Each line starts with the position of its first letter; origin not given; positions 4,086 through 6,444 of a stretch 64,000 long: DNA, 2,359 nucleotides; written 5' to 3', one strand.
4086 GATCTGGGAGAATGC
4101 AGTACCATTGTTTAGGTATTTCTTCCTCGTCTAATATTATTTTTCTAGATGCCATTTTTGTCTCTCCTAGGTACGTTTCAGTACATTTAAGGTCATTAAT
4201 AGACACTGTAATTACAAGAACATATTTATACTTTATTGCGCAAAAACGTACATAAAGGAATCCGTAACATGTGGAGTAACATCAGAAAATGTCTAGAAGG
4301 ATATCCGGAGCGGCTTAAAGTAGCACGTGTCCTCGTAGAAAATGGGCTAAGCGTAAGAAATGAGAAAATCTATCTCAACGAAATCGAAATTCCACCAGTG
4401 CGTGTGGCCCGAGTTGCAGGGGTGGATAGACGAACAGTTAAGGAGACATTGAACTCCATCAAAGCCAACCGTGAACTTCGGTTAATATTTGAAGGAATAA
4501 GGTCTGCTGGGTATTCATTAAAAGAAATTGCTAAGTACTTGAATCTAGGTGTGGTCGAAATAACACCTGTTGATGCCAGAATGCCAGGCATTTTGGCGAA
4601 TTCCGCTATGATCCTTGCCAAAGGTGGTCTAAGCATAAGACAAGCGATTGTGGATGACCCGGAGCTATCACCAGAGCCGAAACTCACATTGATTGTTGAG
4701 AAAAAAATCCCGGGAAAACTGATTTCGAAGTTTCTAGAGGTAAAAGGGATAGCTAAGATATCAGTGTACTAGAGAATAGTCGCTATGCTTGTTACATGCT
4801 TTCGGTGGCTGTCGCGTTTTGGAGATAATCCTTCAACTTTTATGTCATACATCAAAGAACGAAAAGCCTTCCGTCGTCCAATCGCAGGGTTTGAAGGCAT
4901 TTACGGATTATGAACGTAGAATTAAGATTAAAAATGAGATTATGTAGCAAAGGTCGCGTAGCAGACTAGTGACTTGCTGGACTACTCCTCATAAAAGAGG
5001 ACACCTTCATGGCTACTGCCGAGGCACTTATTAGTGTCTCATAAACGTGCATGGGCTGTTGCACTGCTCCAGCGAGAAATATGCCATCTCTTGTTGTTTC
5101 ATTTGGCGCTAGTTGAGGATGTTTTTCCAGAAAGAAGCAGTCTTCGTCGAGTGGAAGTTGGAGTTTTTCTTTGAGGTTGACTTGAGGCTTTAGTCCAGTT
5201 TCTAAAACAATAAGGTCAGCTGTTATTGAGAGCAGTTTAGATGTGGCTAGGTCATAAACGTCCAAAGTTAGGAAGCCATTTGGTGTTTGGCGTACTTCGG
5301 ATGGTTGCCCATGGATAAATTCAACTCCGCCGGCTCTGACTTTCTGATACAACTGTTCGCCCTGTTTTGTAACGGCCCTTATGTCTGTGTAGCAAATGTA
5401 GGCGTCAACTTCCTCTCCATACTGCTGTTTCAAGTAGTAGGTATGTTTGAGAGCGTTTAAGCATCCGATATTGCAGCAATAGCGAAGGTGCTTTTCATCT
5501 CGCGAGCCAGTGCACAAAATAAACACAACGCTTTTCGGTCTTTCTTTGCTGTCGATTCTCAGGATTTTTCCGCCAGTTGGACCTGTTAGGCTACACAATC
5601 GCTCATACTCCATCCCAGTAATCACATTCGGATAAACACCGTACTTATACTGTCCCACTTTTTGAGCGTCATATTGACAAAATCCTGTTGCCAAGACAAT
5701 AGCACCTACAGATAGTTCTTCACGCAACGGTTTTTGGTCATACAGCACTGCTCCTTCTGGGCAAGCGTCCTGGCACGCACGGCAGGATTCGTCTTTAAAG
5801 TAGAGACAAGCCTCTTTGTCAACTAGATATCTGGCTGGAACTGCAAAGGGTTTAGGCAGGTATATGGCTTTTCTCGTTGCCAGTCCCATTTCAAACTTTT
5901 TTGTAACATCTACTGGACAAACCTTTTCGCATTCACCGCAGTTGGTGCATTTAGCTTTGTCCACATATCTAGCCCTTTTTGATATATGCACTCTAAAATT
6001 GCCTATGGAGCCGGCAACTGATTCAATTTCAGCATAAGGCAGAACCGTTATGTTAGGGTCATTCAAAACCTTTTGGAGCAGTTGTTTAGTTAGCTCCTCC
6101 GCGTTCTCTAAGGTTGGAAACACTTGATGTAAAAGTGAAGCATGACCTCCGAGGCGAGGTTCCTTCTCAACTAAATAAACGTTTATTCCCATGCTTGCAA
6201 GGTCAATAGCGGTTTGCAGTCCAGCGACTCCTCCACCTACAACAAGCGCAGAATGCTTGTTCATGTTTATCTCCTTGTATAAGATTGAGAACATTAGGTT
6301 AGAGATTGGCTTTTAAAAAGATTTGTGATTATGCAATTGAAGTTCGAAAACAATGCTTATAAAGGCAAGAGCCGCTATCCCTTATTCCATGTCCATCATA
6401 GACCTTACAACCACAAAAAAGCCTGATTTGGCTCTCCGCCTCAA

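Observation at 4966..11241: Redox module 1: short HdrA + HdrC + HdrB + acyl-CoA dehydrogenase + EtfAB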

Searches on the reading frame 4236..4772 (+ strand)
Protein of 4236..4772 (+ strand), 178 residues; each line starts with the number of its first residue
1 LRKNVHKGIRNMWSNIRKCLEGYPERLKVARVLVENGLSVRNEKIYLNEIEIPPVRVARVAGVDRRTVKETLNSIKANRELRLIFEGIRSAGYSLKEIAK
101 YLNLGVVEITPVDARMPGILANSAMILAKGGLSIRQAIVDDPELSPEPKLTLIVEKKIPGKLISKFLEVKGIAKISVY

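Call 6: search_protein_families(library=ncbifam, proteins=[window:4236-4772:+])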
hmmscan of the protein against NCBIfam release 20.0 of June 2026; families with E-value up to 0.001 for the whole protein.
window:4236-4772:+ (178 aa): 1 family
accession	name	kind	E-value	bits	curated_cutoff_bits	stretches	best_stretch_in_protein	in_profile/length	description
NF053754.1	TrpY_fam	subfamily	7.3e-54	182.2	180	1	13-175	1-163/163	TrpY family transcription regulator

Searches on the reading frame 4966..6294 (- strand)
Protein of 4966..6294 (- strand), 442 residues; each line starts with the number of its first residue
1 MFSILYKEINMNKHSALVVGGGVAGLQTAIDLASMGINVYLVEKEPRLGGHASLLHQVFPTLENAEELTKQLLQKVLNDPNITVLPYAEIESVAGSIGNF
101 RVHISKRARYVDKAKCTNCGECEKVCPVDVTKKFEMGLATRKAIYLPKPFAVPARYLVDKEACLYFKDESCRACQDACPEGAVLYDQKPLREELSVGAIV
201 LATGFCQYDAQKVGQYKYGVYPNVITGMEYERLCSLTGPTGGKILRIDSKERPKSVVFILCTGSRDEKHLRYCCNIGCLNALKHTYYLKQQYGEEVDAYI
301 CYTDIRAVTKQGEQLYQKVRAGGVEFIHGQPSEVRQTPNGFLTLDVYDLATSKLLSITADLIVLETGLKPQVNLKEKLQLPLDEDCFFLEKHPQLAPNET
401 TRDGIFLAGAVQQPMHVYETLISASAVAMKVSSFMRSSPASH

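Call 3: search_protein_families(library=pfam, proteins=[window:4966-6294:-])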
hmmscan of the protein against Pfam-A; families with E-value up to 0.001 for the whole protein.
window:4966-6294:- (442 aa): 22 families
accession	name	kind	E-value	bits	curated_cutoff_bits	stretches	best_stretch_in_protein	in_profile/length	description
PF07992.20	Pyr_redox_2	-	1.5e-13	51.3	26.1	2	17-70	4-57/291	Pyridine nucleotide-disulphide oxidoreductase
PF12838.12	Fer4_7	-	3.9e-09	37.3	27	2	115-182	1-52/52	4Fe-4S dicluster domain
PF12837.12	Fer4_6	-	1.7e-08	34.4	25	1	111-130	4-23/24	4Fe-4S binding domain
PF12831.13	FAD_oxidored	-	3.8e-08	33.5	27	1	17-54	3-40/416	FAD dependent oxidoreductase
PF13237.11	Fer4_10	-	5.5e-08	33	25.5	1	110-136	3-30/53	4Fe-4S dicluster domain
PF00037.32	Fer4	-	5.5e-08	32.8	21.1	1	110-130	2-22/24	4Fe-4S binding domain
PF01266.30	DAO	-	8.8e-08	32.5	27.9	1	17-53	3-39/353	FAD dependent oxidoreductase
PF13450.12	NAD_binding_8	-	4.4e-07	30.5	21.9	1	18-53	1-36/68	NAD(P)-binding Rossmann-like domain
PF00890.30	FAD_binding_2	-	2e-06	27.7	20.4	1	16-52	2-38/414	FAD binding domain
PF12797.12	Fer4_2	-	1.4e-05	25.2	24.5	1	109-128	3-22/22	4Fe-4S binding domain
PF03486.20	HI0933_like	-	1.5e-05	25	50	0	16-49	3-36/244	HI0933-like protein Rossmann domain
PF12798.12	Fer4_3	-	5.2e-05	24.2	27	0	116-129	1-14/15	4Fe-4S binding domain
PF00070.33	Pyr_redox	-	5.2e-05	24.1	22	1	16-49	2-35/82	Pyridine nucleotide-disulphide oxidoreductase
PF13484.11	Fer4_16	-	6e-05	24.2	30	0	115-180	1-65/66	4Fe-4S double cluster binding domain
PF13187.11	Fer4_9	-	6.8e-05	23.3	27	0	115-182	1-51/52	4Fe-4S dicluster domain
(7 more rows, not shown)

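Call 6: search_protein_families(library=ncbifam, proteins=[window:4966-6294:-])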
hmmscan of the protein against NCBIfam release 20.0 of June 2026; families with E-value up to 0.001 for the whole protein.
window:4966-6294:- (442 aa): 61 families (the best 25 are shown)
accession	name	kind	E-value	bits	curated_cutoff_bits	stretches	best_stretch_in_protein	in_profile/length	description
NF040770.1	hetero_SS_HdrA2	exception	4.9e-130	435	1100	1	8-436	135-561/777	CoB-CoM heterodisulfide reductase HdrA2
NF041778.1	hetero_SS_HdrA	equivalog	2.8e-111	372.7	1400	1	9-439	139-574/771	ferredoxin:CoB-CoM heterodisulfide reductase subunit HdrA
NF041891.1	hdrA_Methbact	equivalog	8.4e-96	321.9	1300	1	11-437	131-558/762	ferredoxin:CoB-CoM heterodisulfide reductase subunit HdrA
TIGR04018.1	Bthiol_YpdA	hypoth_equivalog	6.3e-09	35.1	339.9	1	351-425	230-302/316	YpdA family putative bacillithiol disulfide reductase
TIGR02734.1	crtI_fam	subfamily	5.5e-08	31.9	238.1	1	16-56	1-41/504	phytoene desaturase family protein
TIGR03467.1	HpnE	equivalog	1e-07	31.7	283.05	1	17-54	2-39/430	hydroxysqualene dehydroxylase HpnE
TIGR03315.1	Se_ygfK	equivalog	1.5e-07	29.3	835.3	0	8-71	532-592/1012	putative selenate reductase subunit YgfK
NF010590.0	PRK13984.1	equivalog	1.7e-07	29.7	946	0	5-50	280-325/611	putative oxidoreductase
NF005560.0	PRK07233.1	equivalog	3.7e-07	29.3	252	1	17-55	4-42/435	hypothetical protein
TIGR01372.1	soxA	subfamily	5.9e-07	27.6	1164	1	11-86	165-240/996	sarcosine oxidase subunit alpha family protein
NF045480.1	FdxA_Actino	equivalog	1.4e-06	28.5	125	1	105-131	29-55/107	ferredoxin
TIGR01971.1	NuoI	subfamily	1.5e-06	27.8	113.05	1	110-144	77-114/121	NADH-quinone oxidoreductase, chain I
TIGR03997.1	mycofact_OYE_2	equivalog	1.6e-06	26.8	793.15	1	13-76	379-441/645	mycofactocin system FadH/OYE family oxidoreductase 2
TIGR03197.1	MnmC_Cterm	equivalog_domain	2e-06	27.1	174.2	1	16-72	2-60/400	FAD-dependent 5-carboxymethylaminomethyl-2-thiouridine(34) oxidoreductase MnmC1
NF058655.1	CrtID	equivalog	2e-06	26.9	640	1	17-57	2-42/478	bifunctional phytoene desaturase/3,4-desaturase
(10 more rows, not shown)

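Call 29: search_solved_structures(query=window:4966-6294:-, show_alignments=2, max_evalue=0.00001)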
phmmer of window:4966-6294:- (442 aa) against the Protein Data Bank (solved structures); distinct sequences matched with E-value up to 0.00001: 8.
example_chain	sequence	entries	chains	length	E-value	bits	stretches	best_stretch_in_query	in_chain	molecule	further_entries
5odc_A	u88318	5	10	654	1.2e-103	350.3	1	15-431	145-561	Heterodisulfide reductase, subunit A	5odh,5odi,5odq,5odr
9sfi_A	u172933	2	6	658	7.7e-101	341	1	7-432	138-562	CoB--CoM heterodisulfide reductase iron-sulfur subunit A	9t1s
8rvv_A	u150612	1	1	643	5.7e-97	328.3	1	15-432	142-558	H(2):CoB-CoM heterodisulfide,ferredoxin reductase subunit A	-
8rvu_a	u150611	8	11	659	6.2e-97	328.2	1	15-432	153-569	H(2):CoB-CoM heterodisulfide,ferredoxin reductase subunit A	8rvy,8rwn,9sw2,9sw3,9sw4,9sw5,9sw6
7bkb_A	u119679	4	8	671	2.5e-77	263.6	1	12-431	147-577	CoB--CoM heterodisulfide reductase iron-sulfur subunit A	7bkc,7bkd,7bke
6tjr_A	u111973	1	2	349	2.8e-24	88.8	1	196-440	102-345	Fumarate reductase/succinate dehydrogenase flavoprotein domain protein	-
9sw6_H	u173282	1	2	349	1.8e-09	40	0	110-199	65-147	Tungsten formylmethanofuran dehydrogenase, subunit F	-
5t5i_F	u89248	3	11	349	1.5e-08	37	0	106-199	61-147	Tungsten formylmethanofuran dehydrogenase subunit fwdF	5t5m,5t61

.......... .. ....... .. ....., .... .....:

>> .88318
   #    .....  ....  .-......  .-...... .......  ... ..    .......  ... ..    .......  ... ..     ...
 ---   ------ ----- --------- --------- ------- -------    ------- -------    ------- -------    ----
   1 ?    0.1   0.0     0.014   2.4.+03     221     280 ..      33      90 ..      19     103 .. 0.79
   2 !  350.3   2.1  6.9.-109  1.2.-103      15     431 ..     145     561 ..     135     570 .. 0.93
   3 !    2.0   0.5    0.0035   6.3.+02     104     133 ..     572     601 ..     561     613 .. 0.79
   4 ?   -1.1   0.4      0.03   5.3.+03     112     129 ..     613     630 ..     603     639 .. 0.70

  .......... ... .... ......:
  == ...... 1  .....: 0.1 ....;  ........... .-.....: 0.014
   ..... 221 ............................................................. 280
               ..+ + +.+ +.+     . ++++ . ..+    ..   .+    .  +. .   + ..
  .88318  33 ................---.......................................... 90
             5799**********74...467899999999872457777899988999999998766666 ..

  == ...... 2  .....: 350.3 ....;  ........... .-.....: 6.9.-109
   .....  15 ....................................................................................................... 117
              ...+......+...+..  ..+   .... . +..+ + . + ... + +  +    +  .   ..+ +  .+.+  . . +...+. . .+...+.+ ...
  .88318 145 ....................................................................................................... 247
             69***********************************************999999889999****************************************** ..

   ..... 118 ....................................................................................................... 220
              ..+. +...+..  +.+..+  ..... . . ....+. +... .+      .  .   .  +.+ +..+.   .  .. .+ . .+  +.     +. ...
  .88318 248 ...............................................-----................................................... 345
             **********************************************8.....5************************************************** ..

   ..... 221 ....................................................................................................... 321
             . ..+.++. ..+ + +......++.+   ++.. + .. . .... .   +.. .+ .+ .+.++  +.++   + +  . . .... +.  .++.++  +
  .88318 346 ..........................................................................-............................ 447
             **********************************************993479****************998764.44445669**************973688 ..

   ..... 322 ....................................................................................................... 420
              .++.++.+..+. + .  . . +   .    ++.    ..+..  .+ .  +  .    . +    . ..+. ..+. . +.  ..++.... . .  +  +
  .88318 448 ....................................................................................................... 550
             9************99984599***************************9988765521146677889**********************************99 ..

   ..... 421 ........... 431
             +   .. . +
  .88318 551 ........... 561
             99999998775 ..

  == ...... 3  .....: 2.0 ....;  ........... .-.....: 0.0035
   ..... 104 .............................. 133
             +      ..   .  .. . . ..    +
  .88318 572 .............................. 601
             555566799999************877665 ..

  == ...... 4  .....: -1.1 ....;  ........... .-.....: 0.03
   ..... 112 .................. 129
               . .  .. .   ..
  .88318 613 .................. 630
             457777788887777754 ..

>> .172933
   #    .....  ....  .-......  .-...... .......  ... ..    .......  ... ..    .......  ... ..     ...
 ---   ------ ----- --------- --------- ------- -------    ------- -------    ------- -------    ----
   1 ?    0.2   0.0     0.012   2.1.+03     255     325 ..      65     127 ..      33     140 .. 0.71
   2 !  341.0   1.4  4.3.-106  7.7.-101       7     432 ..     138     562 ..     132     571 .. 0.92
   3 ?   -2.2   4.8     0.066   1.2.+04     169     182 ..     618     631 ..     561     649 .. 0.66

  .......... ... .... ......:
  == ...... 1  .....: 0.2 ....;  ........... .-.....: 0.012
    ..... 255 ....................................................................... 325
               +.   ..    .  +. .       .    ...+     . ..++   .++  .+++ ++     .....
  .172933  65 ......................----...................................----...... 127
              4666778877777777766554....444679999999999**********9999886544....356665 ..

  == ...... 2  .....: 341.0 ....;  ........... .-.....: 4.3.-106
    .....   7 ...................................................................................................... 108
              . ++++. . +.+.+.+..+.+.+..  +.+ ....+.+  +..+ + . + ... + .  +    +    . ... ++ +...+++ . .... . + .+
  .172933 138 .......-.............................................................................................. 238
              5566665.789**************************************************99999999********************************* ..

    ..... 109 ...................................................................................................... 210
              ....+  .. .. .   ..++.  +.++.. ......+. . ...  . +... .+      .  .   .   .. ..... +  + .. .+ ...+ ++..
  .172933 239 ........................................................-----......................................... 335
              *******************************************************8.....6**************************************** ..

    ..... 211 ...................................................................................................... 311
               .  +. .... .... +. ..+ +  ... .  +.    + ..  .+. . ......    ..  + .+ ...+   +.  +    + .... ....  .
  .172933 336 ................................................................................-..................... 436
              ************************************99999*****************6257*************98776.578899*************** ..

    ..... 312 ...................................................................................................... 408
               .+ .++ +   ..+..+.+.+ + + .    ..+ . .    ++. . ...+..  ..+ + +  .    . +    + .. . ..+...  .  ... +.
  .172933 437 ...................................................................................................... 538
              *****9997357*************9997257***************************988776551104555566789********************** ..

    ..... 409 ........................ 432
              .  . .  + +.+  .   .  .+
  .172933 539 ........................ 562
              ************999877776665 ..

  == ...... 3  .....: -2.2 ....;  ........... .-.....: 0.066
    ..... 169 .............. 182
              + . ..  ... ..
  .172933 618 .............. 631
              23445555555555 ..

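Call 76: find_homologous_proteins(query=window:4966-6294:-, max_evalue=1e-60)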
Query window:4966-6294:- (442 aa): 2707 proteins with E <= 1e-60 among 8000 candidates; the best 120 are listed.
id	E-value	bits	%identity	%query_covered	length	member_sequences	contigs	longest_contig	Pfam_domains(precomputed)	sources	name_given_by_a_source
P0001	5.1e-275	930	94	98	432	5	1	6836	PF01266.31,PF12797.13,PF13450.13,PF00890.31,PF07992.21,PF12837.13,PF00037.33,PF03486.21,PF12838.13,PF13237.12,PF12831.14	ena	-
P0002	2.3e-267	905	91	98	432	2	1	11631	PF01266.31,PF13450.13,PF00890.31,PF07992.21,PF12837.13,PF00070.34,PF00037.33,PF12838.13,PF13237.12,PF13183.12,PF12831.14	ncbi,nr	ncbi:MAG: CoB--CoM heterodisulfide reductase iron-sulfur subunit A family protein [Candidatus Bathya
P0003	2.7e-265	898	90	98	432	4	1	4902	PF13450.13,PF07992.21,PF12837.13,PF03486.21,PF12838.13,PF12831.14,PF01266.31,PF12797.13,PF00890.31,PF00037.33,PF13738.13,PF13237.12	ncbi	-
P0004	1.9e-260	882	89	98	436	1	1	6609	PF01266.31,PF12797.13,PF13450.13,PF07992.21,PF12837.13,PF00037.33,PF12838.13,PF13237.12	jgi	-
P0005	3.2e-258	874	85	100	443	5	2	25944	PF13450.13,PF07992.21,PF12837.13,PF00070.34,PF12838.13,PF12831.14,PF01266.31,PF12797.13,PF00890.31,PF00037.33,PF13738.13,PF13237.12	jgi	-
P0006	7.5e-258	873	87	98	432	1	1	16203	PF13450.13,PF07992.21,PF12837.13,PF00070.34,PF03486.21,PF12798.13,PF12838.13,PF12831.14,PF01266.31,PF12797.13,PF00890.31,PF00037.33,PF13237.12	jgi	-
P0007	3.2e-257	871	88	93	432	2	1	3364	PF13450.13,PF07992.21,PF12837.13,PF03486.21,PF12838.13,PF01134.29,PF12831.14,PF01266.31,PF12797.13,PF00890.31,PF00037.33,PF13738.13,PF01262.28,PF13237.12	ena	-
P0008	1.6e-256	869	87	98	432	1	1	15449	PF13450.13,PF07992.21,PF12837.13,PF00070.34,PF03486.21,PF12838.13,PF12800.13,PF12831.14,PF01266.31,PF12797.13,PF00890.31,PF00037.33,PF13738.13,PF13237.12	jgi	-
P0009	2.4e-256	868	88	95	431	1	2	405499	PF12797.13,PF07992.21,PF12837.13,PF00037.33,PF12838.13,PF13237.12,PF12831.14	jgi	-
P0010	3.6e-255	864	87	98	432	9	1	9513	PF13450.13,PF07992.21,PF12837.13,PF00070.34,PF03486.21,PF13484.12,PF12838.13,PF12831.14,PF01266.31,PF00890.31,PF00037.33,PF13738.13,PF13237.12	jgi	-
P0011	1.4e-254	862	86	98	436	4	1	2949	PF13450.13,PF07992.21,PF12837.13,PF03486.21,PF12838.13,PF01134.29,PF12831.14,PF01266.31,PF12797.13,PF00890.31,PF00037.33,PF13738.13,PF13237.12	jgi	-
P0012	1.4e-253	859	85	98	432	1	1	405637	PF01266.31,PF12797.13,PF13450.13,PF00890.31,PF07992.21,PF12837.13,PF00037.33,PF12838.13,PF13237.12,PF12800.13,PF12831.14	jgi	-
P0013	4.5e-253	858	86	98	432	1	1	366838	PF13450.13,PF07992.21,PF12837.13,PF00070.34,PF03486.21,PF12838.13,PF12831.14,PF01266.31,PF00890.31,PF00037.33,PF13738.13,PF13237.12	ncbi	-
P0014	1.5e-246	836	82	98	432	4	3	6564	PF13450.13,PF07992.21,PF12837.13,PF03486.21,PF12838.13,PF12800.13,PF12831.14,PF01266.31,PF12797.13,PF00890.31,PF00037.33,PF13738.13,PF13237.12,PF13187.12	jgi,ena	jgi:heterodisulfide reductase subunit A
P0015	2.0e-246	836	83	99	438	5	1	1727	PF01266.31,PF12797.13,PF13450.13,PF00890.31,PF07992.21,PF12837.13,PF00037.33,PF12838.13,PF13237.12,PF13187.12,PF12831.14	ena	-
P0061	9.9e-188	642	64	95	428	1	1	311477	PF14697.12,PF13450.13,PF07992.21,PF12837.13,PF00037.33,PF13738.13,PF13484.12,PF12838.13,PF13237.12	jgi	-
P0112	7.3e-176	603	62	95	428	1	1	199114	PF13450.13,PF07992.21,PF12837.13,PF13484.12,PF12838.13,PF12831.14,PF01266.31,PF12797.13,PF00890.31,PF00037.33,PF13738.13,PF13237.12,PF13187.12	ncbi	-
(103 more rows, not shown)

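Call 77: find_encoding_contigs(protein=P0061, flank=8000, max_places=2)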
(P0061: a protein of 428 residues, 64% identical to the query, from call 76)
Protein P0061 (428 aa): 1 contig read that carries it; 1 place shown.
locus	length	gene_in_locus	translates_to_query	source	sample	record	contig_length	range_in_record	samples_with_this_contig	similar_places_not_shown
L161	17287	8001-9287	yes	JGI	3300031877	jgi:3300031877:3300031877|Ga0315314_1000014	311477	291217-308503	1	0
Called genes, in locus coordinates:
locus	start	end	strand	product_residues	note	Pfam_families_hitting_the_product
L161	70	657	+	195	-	-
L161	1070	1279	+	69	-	PF10049:DUF2283 (weak)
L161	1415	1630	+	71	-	PF15919:HicB_lk_antitox (weak), PF24113:DUF7387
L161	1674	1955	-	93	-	-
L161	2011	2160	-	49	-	-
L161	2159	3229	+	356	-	-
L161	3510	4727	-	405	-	PF02771:Acyl-CoA_dh_N, PF02770:Acyl-CoA_dh_M, PF00441:Acyl-CoA_dh_1, PF08028:Acyl-CoA_dh_2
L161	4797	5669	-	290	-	PF02754:CCG, PF22196:HdrB-like_C (weak)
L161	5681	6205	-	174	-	PF13183:Fer4_8, PF13237:Fer4_10 (faint), PF13187:Fer4_9 (weak), PF13534:Fer4_17 (weak)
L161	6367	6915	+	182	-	-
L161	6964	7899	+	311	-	-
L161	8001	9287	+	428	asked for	PF07992:Pyr_redox_2 (weak), PF13450:NAD_binding_8 (faint), PF13738:Pyr_redox_3 (faint), PF12838:Fer4_7 (faint), PF13484:Fer4_16 (faint), PF14697:Fer4_21 (faint), PF00037:Fer4 (weak), PF07992:Pyr_redox_2, +2 more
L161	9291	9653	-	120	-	-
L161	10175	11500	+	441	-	-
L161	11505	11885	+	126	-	PF04126:Cyclophil_like, PF18050:Cyclophil_like2 (weak)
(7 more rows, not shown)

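Call 78: find_encoding_contigs(protein=P0112, flank=8000, max_places=2)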
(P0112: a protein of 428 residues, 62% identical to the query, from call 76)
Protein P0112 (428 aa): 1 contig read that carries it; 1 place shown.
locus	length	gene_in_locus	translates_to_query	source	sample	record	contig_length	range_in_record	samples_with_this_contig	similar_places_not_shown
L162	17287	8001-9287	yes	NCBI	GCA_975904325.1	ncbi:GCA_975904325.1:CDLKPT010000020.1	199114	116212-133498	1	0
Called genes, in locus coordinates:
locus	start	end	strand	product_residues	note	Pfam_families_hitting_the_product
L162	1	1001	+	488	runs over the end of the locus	PF01946:Thi4 (faint), PF00890:FAD_binding_2, PF01266:DAO, PF03486:HI0933_like (weak), PF07992:Pyr_redox_2 (faint), PF12831:FAD_oxidored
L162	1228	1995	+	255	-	PF01163:RIO1 (weak)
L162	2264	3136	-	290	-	PF02754:CCG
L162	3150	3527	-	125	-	-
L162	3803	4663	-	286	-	-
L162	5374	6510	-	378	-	PF05048:NosD, PF13229:Beta_helix, PF18998:Flg_new_2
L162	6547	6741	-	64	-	-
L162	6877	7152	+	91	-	-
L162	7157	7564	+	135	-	PF01850:PIN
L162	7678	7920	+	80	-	-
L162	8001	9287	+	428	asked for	PF00890:FAD_binding_2 (weak), PF01266:DAO (weak), PF07992:Pyr_redox_2, PF12831:FAD_oxidored (weak), PF13450:NAD_binding_8 (weak), PF00037:Fer4, PF12837:Fer4_6 (weak), PF07992:Pyr_redox_2, +6 more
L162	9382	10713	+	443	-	-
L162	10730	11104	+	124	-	PF04126:Cyclophil_like, PF18050:Cyclophil_like2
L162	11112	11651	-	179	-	-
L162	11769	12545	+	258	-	PF01428:zf-AN1, PF02163:Peptidase_M50 (faint)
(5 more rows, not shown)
